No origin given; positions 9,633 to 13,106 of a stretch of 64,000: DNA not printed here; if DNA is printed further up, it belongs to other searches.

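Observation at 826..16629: Self-contained trimethylamine-oxidation locus: uptake, dehydrogenase, membrane-tethered electron conduit and C1 capture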

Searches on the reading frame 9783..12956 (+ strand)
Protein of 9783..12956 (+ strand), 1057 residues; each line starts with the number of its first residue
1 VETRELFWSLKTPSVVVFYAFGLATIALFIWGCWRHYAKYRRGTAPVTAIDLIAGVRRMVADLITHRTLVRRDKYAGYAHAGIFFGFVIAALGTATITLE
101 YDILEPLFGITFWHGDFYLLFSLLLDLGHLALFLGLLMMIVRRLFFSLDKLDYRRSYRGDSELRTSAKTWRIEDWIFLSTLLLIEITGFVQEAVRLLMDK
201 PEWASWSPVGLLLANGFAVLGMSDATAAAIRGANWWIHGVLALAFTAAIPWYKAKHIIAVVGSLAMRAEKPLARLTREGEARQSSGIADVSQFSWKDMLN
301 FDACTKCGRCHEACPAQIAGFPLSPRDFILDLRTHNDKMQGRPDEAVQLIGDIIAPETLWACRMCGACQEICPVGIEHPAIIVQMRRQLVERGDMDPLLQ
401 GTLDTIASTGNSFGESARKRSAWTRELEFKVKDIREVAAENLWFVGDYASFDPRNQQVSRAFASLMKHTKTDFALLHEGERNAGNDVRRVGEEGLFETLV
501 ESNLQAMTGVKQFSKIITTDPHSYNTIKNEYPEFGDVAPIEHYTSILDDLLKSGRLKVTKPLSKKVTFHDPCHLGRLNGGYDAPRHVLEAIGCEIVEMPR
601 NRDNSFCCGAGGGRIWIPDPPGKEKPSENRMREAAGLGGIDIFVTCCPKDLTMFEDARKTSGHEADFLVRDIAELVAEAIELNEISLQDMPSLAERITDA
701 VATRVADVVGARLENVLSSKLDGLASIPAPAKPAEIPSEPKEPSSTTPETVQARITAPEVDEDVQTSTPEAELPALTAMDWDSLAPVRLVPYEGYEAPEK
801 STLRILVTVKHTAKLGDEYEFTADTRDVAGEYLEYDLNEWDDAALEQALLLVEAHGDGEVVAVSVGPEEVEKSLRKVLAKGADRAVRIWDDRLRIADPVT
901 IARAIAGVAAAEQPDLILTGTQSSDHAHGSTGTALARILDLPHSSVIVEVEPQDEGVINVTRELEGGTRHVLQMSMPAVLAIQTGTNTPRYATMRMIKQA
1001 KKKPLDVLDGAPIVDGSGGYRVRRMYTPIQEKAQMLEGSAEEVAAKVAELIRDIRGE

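Call 4: search_protein_families(library=pfam, proteins=[window:9783-12956:+])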
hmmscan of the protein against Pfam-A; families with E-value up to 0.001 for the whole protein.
window:9783-12956:+ (1057 aa): 12 families
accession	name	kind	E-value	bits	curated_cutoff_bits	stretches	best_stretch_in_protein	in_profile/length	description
PF01012.27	ETF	-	7.9e-34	117.5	26.7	1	833-1009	9-177/181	Electron transfer flavoprotein domain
PF02754.22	CCG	-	5.6e-16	58.8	20.6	1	566-648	1-78/85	Cysteine-rich domain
PF13183.11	Fer4_8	-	6.1e-10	39.9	27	1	302-376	3-68/68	4Fe-4S dicluster domain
PF13237.11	Fer4_10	-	8.8e-10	38.8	25.5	1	299-373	4-53/53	4Fe-4S dicluster domain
PF13187.11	Fer4_9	-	2.8e-09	37.3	27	1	303-375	1-50/52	4Fe-4S dicluster domain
PF13484.11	Fer4_16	-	2.5e-07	31.8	30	1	304-374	2-65/66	4Fe-4S double cluster binding domain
PF12797.12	Fer4_2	-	6e-07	29.5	24.5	1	295-316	1-22/22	4Fe-4S binding domain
PF12838.12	Fer4_7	-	1e-06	29.6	27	1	304-376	2-52/52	4Fe-4S dicluster domain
PF00037.32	Fer4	-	3.2e-06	27.2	21.1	1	300-316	4-20/24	4Fe-4S binding domain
PF12798.12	Fer4_3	-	0.00052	21.1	27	0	362-376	1-15/15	4Fe-4S binding domain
PF12800.12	Fer4_4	-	0.00081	20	24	0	302-316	2-16/17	4Fe-4S binding domain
PF12837.12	Fer4_6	-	0.00087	19.6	25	0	302-318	7-23/24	4Fe-4S binding domain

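Call 5: search_protein_families(library=ncbifam, proteins=[window:9783-12956:+], max_evalue=0.00001)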
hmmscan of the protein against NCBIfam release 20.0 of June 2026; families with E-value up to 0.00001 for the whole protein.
window:9783-12956:+ (1057 aa): 22 families
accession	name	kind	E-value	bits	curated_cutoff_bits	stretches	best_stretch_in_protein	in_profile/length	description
TIGR04503.1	mft_etfB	hypoth_equivalog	2.1e-30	106.1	200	1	827-1025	20-230/290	mycofactocin-associated electron transfer flavoprotein beta subunit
NF004898.0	PRK06259.1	equivalog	6.9e-30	104.1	385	1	357-679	183-487/488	fumarate reductase (CoM/CoB) subunit TfrB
NF040731.1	flavo_sub_EftB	exception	1e-28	100.4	445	1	824-1052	20-255/260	electron transfer flavoprotein subunit beta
NF002888.0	PRK03359.1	subfamily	3.3e-25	88.9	219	1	836-1054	33-255/256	putative electron transfer flavoprotein FixA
NF045724.1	ferredox_TmcB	equivalog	4.6e-25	88.1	735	1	301-656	40-406/430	electron transfer complex ferredoxin TmcB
NF008998.0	PRK12342.1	equivalog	4.1e-23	82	338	1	832-1052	28-250/254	electron transfer flavoprotein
NF042971.1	AcrlCoAredClosAcrB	equivalog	3e-20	72.4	475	1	837-1049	34-258/266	acryloyl-CoA reductase electron transfer subunit gamma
NF045670.1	quin_L_LdhH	equivalog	9.3e-19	67.1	800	1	484-613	509-646/706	L-lactate dehydrogenase (quinone) large subunit LdhH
NF045663.1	diclust_near_Sec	equivalog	1.6e-18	66.2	530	1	356-668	349-632/759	pyridine nucleotide-disulfide oxidoreductase/dicluster-binding protein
NF045796.1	DsrK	equivalog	3e-15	55.8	400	1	541-613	300-373/453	sulfate reduction electron transfer complex DsrMKJOP subunit DsrK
NF008369.0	PRK11168.1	equivalog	6.1e-13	48.4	278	1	438-612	166-338/401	anaerobic glycerol-3-phosphate dehydrogenase subunit C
NF045711.1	sulf_resp_HmcF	equivalog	8.5e-13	47.9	750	1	538-613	307-384/457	sulfate respiration complex iron-sulfur protein HmcF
NF009226.0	PRK12576.1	equivalog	4.3e-10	39.4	344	1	272-437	124-270/317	succinate dehydrogenase/fumarate reductase iron-sulfur subunit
NF004616.0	PRK05950.1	subfamily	2e-08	33.7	228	1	296-392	141-236/238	succinate dehydrogenase iron-sulfur subunit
TIGR00273.1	TIGR00273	equivalog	2.6e-08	33.2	444.8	1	360-397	343-380/432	LutB/LldF family L-lactate oxidation iron-sulfur protein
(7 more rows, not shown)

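Call 17: search_solved_structures(query=window:9783-12956:+, show_alignments=2, max_evalue=0.001)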
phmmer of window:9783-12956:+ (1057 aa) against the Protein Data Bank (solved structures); distinct sequences matched with E-value up to 0.001: 14.
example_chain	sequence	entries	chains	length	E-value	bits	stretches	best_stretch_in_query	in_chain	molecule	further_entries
9ojn_A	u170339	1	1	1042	6.3e-64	219.3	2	342-742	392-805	Iron-sulfur-binding reductase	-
1o94_C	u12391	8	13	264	6e-63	216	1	803-1056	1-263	ELECTRON TRANSFER FLAVOPROTEIN BETA-SUBUNIT | ELECTRON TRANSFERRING FLAVOPROTEIN BETA-SUBUNIT | Electron transfer flavoprotein subunit beta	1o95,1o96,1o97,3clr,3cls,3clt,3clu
1efp_B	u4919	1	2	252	6.4e-29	103.4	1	804-1049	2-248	PROTEIN (ELECTRON TRANSFER FLAVOPROTEIN)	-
1efv_B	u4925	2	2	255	9.6e-28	99.5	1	802-1050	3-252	ELECTRON TRANSFER FLAVOPROTEIN | Electron transfer flavoprotein beta-subunit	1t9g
2a1t_S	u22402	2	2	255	6.4e-27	96.7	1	802-1050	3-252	Electron transfer flavoprotein beta-subunit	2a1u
6fah_B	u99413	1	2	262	9.1e-18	66.5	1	804-1009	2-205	Caffeyl-CoA reductase-Etf complex subunit CarD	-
5ol2_B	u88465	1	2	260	9.6e-16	59.8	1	831-1000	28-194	Electron transfer flavoprotein small subunit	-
4kpu_B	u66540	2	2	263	5.1e-14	54.1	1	820-1012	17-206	Electron transfer flavoprotein alpha/beta-subunit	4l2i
5ow0_B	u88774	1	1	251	1.4e-13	52.6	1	837-1009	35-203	Electron transfer flavoprotein, beta subunit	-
7koe_A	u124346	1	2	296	1.8e-12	49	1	825-1004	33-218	Electron transfer flavoprotein, beta subunit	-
7qh2_B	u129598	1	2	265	3e-10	41.6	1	805-1004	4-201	Lactate dehydrogenase (NAD(+),ferredoxin) subunit LctB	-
1kf6_B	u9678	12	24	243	6.1e-06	27.3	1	298-384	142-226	FUMARATE REDUCTASE IRON-SULFUR PROTEIN | Fumarate reductase iron-sulfur subunit | Fumarate reductase (Anaerobic), Fe-S subunit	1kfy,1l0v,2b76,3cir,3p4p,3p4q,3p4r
8rvv_C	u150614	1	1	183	5.5e-05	24.1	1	302-411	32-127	H(2):CoB-CoM heterodisulfide,ferredoxin reductase subunit C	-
8rvu_c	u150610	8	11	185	5.6e-05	24.1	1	302-411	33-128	H(2):CoB-CoM heterodisulfide,ferredoxin reductase subunit C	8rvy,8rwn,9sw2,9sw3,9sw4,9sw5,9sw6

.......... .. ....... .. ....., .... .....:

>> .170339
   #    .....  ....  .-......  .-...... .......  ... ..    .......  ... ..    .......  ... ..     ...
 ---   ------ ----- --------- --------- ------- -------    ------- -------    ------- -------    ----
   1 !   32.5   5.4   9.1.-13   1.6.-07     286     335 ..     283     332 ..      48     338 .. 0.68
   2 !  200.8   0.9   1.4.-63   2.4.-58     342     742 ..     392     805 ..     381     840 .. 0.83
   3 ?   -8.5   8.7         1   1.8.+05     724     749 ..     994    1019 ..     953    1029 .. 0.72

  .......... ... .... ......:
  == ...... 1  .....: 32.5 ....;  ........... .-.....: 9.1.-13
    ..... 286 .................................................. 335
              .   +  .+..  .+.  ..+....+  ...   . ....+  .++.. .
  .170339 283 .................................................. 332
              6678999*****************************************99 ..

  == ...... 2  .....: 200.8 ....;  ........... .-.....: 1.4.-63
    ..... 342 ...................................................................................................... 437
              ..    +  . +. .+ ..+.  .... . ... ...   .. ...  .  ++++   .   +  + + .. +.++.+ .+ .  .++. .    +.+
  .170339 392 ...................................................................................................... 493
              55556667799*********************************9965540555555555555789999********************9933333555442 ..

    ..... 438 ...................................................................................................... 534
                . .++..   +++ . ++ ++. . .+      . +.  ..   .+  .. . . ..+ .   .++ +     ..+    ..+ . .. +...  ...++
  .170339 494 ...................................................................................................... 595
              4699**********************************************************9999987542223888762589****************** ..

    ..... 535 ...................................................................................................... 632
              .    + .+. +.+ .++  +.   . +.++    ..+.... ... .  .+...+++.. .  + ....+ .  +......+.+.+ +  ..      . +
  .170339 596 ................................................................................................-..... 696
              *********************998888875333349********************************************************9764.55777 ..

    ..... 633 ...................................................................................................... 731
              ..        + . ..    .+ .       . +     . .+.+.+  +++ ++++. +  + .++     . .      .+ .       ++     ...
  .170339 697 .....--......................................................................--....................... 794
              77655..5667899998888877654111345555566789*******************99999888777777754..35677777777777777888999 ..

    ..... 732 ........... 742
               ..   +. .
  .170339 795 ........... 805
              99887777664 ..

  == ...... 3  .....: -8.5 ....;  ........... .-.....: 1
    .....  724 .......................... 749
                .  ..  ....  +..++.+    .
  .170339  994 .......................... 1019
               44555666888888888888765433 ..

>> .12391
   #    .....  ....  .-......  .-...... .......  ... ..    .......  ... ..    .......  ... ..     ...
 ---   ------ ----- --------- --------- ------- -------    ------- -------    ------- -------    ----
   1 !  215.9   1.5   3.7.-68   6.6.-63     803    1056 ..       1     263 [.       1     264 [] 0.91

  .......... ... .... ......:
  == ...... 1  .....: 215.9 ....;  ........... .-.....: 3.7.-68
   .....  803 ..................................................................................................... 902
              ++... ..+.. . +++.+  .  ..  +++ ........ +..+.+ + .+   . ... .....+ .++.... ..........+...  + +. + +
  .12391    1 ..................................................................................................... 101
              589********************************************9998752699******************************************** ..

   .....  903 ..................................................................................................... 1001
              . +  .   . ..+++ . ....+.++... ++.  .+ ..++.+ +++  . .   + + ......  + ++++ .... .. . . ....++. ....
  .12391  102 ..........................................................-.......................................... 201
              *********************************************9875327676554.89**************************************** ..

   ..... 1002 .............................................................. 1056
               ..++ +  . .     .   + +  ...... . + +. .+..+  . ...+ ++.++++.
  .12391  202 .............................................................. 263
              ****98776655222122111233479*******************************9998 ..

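Call 97: predict_structure(alignment_id=A2)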
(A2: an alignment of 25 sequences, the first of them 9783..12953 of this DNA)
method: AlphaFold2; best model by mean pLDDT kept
length: 1057 residues; sequences in the alignment: 25
mean_pLDDT: 58.4   pTM: 0.42
mean pLDDT of the five models: 58.4, 57.1, 55.5, 52.2, 50.9
residues with pLDDT >= 90: 10; 70-90: 301; 50-70: 369; < 50: 377
segments of 3 or more residues with pLDDT < 50: 1-15, 35-52, 54-56, 58-72, 151-163, 253-285, 341-343, 366-378, 405-420, 446-450, 478-492, 496-507, 521-535, 571-579, 599-630, 684-787, 814-818, 820-822, 824-828, 922-929, 964-968, 1012-1018, 1025-1034
pLDDT, mean of each block of 10 residues (from residue 1): 37 51 55 48 42 48 39 56 67 61 58 62 75 79 64 44 54 71 82 76 69 82 78 70 61 43 36 36 49 52 54 58 57 56 57 68 52 44 66 64 48 43 58 65 58 66 81 60 39 46 47 68 44 50 82 84 76 48 78 72 33 29 37 58 68 56 62 84 46 37 45 43 35 32 31 28 28 30 43 74 85 48 48 60 83 85 80 80 85 59 79 86 43 71 71 73 51 80 59 67 75 45 47 58 80 64
secondary structure, 60 per line:
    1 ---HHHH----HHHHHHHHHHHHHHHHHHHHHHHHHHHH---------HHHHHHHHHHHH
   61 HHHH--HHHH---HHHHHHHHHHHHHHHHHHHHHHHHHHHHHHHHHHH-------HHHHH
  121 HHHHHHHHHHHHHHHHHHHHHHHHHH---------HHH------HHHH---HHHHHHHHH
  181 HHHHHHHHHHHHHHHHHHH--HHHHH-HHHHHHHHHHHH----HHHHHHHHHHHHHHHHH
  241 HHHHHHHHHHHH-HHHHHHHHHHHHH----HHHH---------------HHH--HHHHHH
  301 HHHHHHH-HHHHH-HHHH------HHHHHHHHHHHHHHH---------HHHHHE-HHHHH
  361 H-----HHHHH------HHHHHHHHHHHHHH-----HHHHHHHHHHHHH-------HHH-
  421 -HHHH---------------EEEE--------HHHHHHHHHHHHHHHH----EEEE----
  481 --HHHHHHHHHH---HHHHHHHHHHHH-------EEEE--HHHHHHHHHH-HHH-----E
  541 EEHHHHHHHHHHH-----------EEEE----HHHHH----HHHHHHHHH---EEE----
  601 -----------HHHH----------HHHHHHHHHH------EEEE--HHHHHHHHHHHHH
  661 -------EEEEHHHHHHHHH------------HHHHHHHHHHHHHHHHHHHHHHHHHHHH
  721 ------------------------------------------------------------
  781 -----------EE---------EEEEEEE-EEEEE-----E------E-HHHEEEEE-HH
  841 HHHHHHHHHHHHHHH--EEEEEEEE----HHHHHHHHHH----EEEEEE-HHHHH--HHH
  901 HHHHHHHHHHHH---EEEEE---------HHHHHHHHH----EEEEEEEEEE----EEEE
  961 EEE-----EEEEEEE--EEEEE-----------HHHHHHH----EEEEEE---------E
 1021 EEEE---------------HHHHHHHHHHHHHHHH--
elements in order (helices of 4 or more, strands of 3 or more residues): H4-7 H12-39 H49-64 H67-70 H74-108 H116-146 H165-168 H172-199 H202-206 H208-219 H224-252 H254-266 H271-274 H295-307 H309-313 H315-318 H325-339 H349-353 H356-361 H367-371 H378-391 H397-409 H422-425 E441-444 H453-468 E473-476 H483-492 H496-507 E515-518 H521-530 E540-542 H543-553 E565-568 H573-577 H582-590 E594-596 H612-615 H626-635 E642-645 H648-660 E668-671 H672-680 H693-720 E803-809 E811-815 E833-837 H839-855 E858-865 H870-879 E884-889 H891-895 H898-912 E916-920 H930-938 E943-952 E957-963 E969-975 E978-982 H994-1000 E1005-1010 E1020-1024 H1040-1055
